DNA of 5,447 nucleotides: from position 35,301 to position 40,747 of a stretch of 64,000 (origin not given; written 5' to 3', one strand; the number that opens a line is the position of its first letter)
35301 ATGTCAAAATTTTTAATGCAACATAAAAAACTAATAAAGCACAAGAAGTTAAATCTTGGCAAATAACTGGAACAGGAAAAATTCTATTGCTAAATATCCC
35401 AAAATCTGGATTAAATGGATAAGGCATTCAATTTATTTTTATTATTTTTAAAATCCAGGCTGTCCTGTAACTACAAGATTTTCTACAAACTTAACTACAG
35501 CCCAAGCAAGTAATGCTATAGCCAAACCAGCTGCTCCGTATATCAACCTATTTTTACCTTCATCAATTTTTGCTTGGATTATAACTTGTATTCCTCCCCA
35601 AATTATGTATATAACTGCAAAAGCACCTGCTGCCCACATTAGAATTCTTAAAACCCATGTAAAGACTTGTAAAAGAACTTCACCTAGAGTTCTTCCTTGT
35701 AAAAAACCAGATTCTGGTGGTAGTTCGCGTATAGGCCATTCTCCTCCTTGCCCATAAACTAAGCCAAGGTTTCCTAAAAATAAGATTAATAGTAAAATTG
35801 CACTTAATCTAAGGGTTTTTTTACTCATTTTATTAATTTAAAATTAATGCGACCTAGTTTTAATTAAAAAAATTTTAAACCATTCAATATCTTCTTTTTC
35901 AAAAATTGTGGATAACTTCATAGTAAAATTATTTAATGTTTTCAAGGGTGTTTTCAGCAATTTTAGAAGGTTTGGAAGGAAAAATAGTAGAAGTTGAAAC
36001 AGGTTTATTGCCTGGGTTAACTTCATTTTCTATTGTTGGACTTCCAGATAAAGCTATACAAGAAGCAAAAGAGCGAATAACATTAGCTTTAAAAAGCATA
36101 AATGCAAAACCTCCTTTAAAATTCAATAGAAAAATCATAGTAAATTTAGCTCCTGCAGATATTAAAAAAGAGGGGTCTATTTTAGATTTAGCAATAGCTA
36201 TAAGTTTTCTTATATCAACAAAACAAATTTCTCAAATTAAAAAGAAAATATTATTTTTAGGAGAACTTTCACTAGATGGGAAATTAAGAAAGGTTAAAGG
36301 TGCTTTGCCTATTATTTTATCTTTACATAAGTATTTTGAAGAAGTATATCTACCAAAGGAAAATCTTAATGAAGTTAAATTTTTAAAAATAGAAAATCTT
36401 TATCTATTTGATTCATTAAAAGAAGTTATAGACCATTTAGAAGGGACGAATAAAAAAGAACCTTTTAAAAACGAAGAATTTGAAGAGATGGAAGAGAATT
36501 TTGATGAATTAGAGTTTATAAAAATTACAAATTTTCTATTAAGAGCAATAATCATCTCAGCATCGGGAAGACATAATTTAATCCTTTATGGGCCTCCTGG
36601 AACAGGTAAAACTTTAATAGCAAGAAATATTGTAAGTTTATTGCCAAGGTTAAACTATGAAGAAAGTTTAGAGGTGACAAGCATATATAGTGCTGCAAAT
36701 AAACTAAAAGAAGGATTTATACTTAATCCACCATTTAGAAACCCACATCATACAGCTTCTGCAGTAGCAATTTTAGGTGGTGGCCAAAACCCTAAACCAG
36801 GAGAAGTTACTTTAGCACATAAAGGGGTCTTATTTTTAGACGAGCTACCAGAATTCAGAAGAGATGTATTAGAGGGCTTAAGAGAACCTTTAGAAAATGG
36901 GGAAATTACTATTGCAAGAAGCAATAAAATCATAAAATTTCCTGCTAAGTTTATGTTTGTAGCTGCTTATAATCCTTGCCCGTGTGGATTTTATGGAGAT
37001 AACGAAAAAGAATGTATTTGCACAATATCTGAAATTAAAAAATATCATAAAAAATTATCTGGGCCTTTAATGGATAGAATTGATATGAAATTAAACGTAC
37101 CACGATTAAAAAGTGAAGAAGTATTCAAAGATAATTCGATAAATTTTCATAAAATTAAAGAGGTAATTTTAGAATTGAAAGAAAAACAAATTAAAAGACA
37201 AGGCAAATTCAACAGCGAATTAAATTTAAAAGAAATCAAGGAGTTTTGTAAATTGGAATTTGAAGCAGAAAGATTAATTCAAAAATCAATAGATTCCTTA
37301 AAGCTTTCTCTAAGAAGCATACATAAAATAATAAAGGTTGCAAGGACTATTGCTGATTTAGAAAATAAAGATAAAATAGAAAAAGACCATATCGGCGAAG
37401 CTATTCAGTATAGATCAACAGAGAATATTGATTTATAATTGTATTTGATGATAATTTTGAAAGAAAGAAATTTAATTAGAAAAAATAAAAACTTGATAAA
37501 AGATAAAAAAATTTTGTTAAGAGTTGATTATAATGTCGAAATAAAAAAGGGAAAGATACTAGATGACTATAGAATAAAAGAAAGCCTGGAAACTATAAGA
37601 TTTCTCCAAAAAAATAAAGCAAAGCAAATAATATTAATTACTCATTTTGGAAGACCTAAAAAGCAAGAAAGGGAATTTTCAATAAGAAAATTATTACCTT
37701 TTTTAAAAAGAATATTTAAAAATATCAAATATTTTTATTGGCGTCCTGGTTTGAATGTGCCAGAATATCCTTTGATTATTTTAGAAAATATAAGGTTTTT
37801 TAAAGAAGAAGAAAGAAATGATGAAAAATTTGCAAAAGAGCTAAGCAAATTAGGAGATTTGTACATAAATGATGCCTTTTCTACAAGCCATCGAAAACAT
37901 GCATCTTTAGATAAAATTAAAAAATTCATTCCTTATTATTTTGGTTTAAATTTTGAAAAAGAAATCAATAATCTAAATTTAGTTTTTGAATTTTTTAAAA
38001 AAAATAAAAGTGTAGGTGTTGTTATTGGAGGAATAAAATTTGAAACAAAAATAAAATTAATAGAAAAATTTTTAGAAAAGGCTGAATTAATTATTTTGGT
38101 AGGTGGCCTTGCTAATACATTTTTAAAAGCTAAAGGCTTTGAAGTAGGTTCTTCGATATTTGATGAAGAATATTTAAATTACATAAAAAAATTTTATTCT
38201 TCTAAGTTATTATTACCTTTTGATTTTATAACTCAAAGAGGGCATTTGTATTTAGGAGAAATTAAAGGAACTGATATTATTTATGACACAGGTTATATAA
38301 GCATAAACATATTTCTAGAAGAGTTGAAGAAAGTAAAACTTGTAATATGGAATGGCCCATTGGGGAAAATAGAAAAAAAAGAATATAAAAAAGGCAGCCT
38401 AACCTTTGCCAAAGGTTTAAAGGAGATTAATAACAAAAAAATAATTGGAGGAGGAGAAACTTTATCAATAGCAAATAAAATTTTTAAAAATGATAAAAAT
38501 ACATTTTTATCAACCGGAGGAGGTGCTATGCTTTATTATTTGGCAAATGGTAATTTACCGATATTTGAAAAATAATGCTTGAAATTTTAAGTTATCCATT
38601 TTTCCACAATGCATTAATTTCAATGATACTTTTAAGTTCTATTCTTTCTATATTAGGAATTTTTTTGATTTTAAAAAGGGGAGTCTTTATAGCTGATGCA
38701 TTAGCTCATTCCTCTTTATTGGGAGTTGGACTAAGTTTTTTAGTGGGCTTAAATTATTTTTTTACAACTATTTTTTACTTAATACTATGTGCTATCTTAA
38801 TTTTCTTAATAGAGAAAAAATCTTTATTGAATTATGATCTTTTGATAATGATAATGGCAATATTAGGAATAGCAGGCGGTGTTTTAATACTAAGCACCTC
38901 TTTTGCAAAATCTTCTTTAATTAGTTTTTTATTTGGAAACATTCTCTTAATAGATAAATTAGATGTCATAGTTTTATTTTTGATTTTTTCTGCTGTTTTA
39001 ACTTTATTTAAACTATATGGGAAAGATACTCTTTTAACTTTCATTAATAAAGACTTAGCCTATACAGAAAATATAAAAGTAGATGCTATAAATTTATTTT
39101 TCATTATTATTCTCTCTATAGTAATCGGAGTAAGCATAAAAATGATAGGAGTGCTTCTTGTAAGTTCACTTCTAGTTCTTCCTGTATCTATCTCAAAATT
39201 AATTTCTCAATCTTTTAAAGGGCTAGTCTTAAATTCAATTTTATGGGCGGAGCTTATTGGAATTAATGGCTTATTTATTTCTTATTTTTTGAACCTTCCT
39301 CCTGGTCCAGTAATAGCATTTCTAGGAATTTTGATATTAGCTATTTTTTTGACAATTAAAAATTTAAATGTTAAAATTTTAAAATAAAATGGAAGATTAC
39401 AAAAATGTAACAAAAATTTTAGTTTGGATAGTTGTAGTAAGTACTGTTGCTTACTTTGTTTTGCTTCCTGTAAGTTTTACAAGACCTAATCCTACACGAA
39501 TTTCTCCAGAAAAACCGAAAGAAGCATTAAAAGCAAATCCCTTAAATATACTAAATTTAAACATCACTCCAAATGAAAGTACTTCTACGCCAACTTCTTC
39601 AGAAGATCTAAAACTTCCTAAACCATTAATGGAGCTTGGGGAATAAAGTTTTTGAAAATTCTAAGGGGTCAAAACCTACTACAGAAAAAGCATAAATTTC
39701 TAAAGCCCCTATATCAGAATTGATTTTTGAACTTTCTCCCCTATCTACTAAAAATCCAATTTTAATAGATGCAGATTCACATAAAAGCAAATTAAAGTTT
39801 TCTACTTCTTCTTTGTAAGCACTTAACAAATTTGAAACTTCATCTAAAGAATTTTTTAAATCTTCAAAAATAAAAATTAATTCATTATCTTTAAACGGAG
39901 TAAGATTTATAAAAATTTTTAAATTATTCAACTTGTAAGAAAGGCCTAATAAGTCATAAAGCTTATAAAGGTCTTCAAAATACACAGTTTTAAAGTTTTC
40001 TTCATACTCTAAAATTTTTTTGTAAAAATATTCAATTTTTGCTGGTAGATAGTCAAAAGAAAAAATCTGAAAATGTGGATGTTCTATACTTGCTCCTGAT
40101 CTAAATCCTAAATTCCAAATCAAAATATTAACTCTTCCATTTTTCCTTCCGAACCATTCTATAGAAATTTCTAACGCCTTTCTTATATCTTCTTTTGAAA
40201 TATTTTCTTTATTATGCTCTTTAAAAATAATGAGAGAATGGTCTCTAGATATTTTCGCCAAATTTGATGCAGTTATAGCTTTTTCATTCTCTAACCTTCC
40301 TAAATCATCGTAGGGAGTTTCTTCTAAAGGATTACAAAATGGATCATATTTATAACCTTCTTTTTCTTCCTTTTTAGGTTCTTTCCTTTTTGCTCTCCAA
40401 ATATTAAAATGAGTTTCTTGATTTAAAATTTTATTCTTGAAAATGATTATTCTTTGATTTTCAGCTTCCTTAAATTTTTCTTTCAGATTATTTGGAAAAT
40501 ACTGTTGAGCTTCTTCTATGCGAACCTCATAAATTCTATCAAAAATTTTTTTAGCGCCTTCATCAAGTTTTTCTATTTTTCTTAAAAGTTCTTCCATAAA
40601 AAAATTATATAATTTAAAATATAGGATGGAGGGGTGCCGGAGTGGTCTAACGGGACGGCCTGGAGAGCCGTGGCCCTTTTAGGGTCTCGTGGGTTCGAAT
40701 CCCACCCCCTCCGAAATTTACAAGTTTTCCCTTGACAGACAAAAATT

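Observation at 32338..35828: Tandem cluster of six paralogous genes built from a VirB2/TrbC-pilin-like two-helix hairpin module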

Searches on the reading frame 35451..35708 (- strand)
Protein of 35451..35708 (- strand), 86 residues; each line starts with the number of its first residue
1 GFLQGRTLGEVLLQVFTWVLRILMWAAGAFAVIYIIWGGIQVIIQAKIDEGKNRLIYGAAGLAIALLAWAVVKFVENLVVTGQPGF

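Call 35: search_solved_structures(query=A2, max_evalue=10, show_alignments=3)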
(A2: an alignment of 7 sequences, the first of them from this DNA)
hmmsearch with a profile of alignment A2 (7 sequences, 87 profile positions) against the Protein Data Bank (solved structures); distinct sequences matched with E-value up to 10: 1.
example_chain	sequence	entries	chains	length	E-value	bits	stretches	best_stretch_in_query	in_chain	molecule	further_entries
9fhl_H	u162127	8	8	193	1.2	12.5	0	35-50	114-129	Small ribosomal subunit protein uS7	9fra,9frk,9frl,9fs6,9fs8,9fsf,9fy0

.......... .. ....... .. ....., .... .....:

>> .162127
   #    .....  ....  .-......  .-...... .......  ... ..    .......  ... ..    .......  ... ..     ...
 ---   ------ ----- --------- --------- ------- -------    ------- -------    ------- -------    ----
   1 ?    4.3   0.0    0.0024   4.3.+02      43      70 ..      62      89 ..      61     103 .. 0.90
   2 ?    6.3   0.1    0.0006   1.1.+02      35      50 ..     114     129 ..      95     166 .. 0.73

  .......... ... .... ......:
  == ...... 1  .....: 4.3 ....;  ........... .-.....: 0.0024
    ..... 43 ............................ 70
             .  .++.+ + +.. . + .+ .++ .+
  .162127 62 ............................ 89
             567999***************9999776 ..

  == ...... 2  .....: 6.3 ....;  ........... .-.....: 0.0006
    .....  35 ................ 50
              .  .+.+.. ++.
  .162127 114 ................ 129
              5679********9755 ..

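Call 56: find_homologous_proteins(query=A4, max_evalue=0.001)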
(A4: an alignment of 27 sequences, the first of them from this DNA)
Query A4 (27 sequences) (86 aa, profile of the alignment): 42 proteins with E <= 0.001 among 8000 candidates.
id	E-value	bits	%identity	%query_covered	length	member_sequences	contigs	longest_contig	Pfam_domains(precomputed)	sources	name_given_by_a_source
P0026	9.5e-23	98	67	92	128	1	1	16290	PF18895.6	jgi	jgi:hypothetical protein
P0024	4.2e-22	96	67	95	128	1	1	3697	PF18895.6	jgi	jgi:type IV secretory pathway VirB2 component (pilin)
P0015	5.2e-22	95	100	100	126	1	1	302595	PF18895.6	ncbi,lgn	-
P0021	3.7e-21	93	90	97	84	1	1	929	PF18895.6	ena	-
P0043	4.9e-21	92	19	72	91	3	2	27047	-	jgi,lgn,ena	-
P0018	1.8e-20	90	89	99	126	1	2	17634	PF18895.6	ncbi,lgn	ncbi:MAG: hypothetical protein QXG78_02135 [Candidatus Methanomethyliaceae archaeon]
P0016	1.8e-20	90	89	99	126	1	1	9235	PF18895.6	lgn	-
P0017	1.8e-20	90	89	99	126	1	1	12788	PF18895.6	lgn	-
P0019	1.8e-20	90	89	99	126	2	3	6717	PF18895.6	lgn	-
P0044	2.6e-20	90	50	16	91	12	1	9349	-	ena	-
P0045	4.1e-20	89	-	-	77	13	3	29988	-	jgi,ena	jgi:hypothetical protein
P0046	9.0e-20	88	36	29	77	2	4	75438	-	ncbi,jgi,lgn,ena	-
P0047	2.6e-19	87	-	-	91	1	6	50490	-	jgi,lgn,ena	-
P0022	4.0e-19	86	100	83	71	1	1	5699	PF18895.6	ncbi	ncbi:MAG: hypothetical protein QXO12_03270, partial [Candidatus Pacearchaeota archaeon]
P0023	6.9e-19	85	70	86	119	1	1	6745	PF18895.6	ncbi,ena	-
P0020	8.4e-19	85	75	97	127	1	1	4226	PF18895.6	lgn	-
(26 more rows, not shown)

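Call 82: search_protein_representatives(alignment_id=A2)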
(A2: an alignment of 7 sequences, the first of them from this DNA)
Query: 7 sequences, 87 profile positions. Proteins with E-value up to 0.001 (for the whole library): 13208; up to 1e-10: 322; up to 1e-30: 10. The best 150 are listed.
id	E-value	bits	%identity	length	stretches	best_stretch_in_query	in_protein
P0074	2.3e-53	194.3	-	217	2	4-87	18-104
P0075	9.5e-47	173.1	-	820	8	18-79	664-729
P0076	2.1e-46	172.0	-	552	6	18-79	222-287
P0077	5.0e-35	135.6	-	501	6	19-77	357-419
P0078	5.5e-33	129.0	-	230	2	3-85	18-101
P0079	6.4e-32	125.6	-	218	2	7-85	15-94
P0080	2.3e-31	123.8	-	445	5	15-80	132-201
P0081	2.6e-31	123.7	-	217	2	9-83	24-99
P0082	3.9e-31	123.1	-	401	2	5-83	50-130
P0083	4.0e-31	123.0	-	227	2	13-83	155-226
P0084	1.4e-30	121.3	-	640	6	11-85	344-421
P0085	1.5e-30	121.2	-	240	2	11-82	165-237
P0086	1.6e-30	121.1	-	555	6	19-78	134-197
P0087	2.3e-30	120.6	-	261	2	5-83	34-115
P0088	6.0e-30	119.3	-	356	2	11-83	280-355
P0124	1.0e-19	86.5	-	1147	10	25-78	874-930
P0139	1.3e-18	83.0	-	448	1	10-84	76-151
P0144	1.1e-17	80.0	-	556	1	10-84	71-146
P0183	1.6e-15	73.0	-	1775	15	16-78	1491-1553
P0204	7.9e-15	70.8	-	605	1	6-83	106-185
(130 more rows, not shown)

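Call 91: search_protein_families(library=pfam, proteins=[P0075, P0076, P0077, P0124, P0183, P0139, P0144, P0204], max_evalue=0.001)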
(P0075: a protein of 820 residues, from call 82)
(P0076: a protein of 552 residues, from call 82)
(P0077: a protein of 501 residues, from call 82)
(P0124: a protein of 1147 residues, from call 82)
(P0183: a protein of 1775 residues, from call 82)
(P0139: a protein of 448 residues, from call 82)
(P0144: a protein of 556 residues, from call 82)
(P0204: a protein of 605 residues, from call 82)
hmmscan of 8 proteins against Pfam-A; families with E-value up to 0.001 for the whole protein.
P0075 (820 aa): 2 families
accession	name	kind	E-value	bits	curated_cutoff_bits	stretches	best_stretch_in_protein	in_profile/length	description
PF18895.5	T4SS_pilin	-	2.2e-67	223.5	26.6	8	169-227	9-66/71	Type IV secretion system pilin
PF04956.18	TrbC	-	1.5e-13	51.2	27.9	1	331-408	26-96/98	TrbC/VIRB2 pilin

P0076 (552 aa): 3 families
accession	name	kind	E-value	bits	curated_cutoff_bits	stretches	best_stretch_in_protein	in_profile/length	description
PF18895.5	T4SS_pilin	-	2.9e-71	235.9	26.6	6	475-544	3-71/71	Type IV secretion system pilin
PF02322.20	Cyt_bd_oxida_II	-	2.2e-08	34.2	35.6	0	149-366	84-247/302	Cytochrome bd terminal oxidase subunit II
PF17382.7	Ycf70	-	0.00044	21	25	0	288-337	6-55/89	Uncharacterized Ycf70-like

P0077 (501 aa): 1 family
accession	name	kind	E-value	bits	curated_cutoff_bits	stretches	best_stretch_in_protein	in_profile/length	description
PF18895.5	T4SS_pilin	-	5.2e-50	167.9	26.6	6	429-497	7-71/71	Type IV secretion system pilin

P0124 (1147 aa): 2 families
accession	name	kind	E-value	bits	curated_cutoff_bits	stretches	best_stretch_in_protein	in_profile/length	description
PF18895.5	T4SS_pilin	-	6.7e-80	263.6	26.6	11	44-106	3-65/71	Type IV secretion system pilin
PF04956.18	TrbC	-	1.2e-42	144.6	27.9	4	2-105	1-91/98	TrbC/VIRB2 pilin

P0183 (1775 aa): 2 families
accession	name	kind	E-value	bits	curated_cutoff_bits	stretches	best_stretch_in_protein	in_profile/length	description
PF18895.5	T4SS_pilin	-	6.3e-92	302.1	26.6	11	837-892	16-71/71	Type IV secretion system pilin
PF04956.18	TrbC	-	1e-23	83.8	27.9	2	10-106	9-97/98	TrbC/VIRB2 pilin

P0139 (448 aa): 1 family
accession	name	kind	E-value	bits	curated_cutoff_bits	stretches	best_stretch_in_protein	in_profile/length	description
PF18895.5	T4SS_pilin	-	0.0002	21.8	26.6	1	86-144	10-70/71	Type IV secretion system pilin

P0144 (556 aa): 1 family
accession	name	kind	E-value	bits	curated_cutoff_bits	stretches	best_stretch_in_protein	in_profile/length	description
PF18895.5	T4SS_pilin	-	0.00011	22.6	26.6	1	81-140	10-71/71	Type IV secretion system pilin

P0204 (605 aa): 0 families

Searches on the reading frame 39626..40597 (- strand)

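Call 17: search_protein_families(library=pfam, proteins=[window:39626-40597:-], max_evalue=0.0001)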
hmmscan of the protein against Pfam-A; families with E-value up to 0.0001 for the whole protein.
window:39626-40597:- (323 aa): 0 families

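Call 85: search_protein_families(library=pfam, proteins=[window:39626-40597:-], max_evalue=1)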
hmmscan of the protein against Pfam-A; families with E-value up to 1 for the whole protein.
window:39626-40597:- (323 aa): 3 families
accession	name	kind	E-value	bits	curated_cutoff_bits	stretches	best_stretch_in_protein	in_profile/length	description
PF16285.10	DUF4931_N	-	0.0029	18.1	24.1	1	130-183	66-123/124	Domain of unknown function (DUF4931) N-terminal domain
PF19327.4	Ap4A_phos_N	-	0.046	13.7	23.1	1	69-188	56-167/177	Ap4A phosphorylase N-terminal domain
PF08702.15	Fib_alpha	-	0.27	11.9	29.9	1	1-66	40-106/143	Fibrinogen alpha/beta chain family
